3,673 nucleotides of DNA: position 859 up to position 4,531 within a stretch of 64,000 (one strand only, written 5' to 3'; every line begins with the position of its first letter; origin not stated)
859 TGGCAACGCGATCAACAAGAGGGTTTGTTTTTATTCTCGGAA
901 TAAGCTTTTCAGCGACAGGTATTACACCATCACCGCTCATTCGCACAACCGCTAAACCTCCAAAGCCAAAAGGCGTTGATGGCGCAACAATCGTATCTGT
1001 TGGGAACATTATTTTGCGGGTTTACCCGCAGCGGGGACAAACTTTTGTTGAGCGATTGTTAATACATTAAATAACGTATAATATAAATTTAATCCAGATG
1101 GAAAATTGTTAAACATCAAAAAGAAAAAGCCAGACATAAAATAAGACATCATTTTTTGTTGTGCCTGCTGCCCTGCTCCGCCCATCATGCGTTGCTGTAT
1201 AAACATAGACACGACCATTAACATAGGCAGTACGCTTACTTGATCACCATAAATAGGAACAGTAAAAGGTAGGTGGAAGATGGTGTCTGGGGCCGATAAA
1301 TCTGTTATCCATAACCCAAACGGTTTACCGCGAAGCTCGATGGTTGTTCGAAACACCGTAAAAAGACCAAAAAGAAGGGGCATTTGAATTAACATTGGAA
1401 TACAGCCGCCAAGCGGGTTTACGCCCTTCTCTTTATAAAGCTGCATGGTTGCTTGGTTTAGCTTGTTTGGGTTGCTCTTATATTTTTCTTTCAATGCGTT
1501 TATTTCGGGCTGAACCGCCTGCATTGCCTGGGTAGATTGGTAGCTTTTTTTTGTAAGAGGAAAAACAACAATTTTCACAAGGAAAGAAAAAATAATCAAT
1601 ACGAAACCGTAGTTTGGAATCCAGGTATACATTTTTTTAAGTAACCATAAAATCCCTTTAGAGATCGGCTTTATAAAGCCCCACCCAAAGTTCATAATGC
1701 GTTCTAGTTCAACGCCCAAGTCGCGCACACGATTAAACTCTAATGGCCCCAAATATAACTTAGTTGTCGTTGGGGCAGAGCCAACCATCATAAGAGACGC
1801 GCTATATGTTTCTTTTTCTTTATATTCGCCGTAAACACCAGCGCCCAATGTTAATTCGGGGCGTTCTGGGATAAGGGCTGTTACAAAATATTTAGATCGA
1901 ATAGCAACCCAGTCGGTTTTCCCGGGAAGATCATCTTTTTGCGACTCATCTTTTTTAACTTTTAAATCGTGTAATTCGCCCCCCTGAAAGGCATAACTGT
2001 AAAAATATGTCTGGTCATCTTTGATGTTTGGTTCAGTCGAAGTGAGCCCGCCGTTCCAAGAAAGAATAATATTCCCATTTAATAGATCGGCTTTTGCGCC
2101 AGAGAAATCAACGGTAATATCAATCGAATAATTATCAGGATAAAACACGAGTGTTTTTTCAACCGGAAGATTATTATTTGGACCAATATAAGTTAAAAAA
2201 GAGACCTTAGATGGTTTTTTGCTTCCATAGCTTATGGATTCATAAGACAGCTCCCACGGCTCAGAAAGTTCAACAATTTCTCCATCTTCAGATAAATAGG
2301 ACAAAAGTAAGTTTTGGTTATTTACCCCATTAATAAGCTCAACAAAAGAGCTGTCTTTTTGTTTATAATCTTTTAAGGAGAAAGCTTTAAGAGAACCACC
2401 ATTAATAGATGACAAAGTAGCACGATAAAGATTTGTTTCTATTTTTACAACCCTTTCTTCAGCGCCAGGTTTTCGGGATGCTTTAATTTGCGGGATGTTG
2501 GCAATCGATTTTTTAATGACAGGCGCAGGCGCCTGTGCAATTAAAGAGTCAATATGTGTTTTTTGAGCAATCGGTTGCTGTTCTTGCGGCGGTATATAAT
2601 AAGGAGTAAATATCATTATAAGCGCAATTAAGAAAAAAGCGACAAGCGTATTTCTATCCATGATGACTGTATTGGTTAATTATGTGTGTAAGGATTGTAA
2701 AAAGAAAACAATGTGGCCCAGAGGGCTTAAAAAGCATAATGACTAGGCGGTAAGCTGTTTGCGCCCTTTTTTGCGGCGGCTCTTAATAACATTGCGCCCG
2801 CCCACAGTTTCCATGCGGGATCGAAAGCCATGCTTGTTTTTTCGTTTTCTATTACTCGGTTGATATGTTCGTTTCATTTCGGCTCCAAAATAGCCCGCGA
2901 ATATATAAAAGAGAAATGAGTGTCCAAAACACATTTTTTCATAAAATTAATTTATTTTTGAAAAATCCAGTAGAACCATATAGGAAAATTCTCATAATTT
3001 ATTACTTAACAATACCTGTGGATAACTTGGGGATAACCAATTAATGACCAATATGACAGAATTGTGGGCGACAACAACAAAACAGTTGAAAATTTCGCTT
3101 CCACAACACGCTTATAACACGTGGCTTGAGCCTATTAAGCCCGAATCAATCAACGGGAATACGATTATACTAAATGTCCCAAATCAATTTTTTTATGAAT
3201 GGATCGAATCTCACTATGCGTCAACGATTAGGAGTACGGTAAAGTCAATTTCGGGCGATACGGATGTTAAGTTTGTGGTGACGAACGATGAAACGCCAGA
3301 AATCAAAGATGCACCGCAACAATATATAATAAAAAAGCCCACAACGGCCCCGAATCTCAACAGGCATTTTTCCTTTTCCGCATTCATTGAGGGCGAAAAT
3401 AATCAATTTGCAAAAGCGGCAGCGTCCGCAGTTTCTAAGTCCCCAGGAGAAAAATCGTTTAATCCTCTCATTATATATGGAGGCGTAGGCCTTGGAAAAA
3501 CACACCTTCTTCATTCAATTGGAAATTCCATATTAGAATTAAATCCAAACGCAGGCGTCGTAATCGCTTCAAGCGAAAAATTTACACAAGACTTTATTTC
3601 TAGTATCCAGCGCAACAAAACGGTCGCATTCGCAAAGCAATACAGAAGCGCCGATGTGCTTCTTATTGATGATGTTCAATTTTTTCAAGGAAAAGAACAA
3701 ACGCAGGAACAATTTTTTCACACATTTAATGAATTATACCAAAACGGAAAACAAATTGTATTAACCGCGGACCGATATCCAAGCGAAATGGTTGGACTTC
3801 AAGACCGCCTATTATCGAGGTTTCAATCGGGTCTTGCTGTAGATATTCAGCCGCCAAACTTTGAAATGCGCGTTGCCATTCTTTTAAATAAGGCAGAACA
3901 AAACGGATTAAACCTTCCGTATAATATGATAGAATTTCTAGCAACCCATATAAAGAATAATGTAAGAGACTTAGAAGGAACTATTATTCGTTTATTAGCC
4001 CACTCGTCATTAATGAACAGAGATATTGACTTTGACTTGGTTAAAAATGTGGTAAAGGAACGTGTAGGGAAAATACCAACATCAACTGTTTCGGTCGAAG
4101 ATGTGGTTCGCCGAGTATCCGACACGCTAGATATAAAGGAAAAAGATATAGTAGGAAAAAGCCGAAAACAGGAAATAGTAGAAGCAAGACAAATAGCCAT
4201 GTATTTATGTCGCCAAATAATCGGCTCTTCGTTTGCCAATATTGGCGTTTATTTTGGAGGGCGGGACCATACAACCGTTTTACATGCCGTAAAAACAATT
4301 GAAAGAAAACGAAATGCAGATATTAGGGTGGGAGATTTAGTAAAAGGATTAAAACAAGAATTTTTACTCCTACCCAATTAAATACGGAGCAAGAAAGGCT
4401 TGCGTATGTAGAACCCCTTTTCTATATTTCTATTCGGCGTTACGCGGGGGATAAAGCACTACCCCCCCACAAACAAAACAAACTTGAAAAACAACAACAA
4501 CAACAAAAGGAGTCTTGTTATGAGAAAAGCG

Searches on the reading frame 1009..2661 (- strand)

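Call 32: search_protein_families(library=pfam, proteins=[window:1009-2661:-], max_evalue=0.00001)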
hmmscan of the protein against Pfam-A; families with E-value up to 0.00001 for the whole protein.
window:1009-2661:- (550 aa): 2 families
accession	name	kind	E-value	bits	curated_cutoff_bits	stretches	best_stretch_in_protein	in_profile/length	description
PF02096.25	60KD_IMP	-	1.2e-58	198.1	35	1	351-542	1-161/163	60Kd inner membrane protein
PF14849.12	YidC_periplas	-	2.1e-26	94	24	1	72-339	2-282/283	YidC periplasmic domain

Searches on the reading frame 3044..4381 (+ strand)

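Call 32: search_protein_families(library=pfam, proteins=[window:3044-4381:+], max_evalue=0.00001)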
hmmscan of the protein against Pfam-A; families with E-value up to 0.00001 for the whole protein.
window:3044-4381:+ (445 aa): 4 families
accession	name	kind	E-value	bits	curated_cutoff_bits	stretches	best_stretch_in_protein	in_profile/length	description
PF00308.24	Bac_DnaA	-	4.7e-66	222.4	23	1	105-267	1-162/162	Bacterial DnaA ATPAse domain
PF08299.17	Bac_DnaA_C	-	1.9e-27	95.5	31.5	1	351-419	1-69/69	Bacterial dnaA protein helix-turn-helix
PF11638.13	DnaA_N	-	1.6e-18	66.6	24.6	1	6-66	2-63/65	DnaA N-terminal domain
PF00004.35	AAA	-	3.4e-06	28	21.2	0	143-262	2-125/131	ATPase family associated with various cellular activities (AAA)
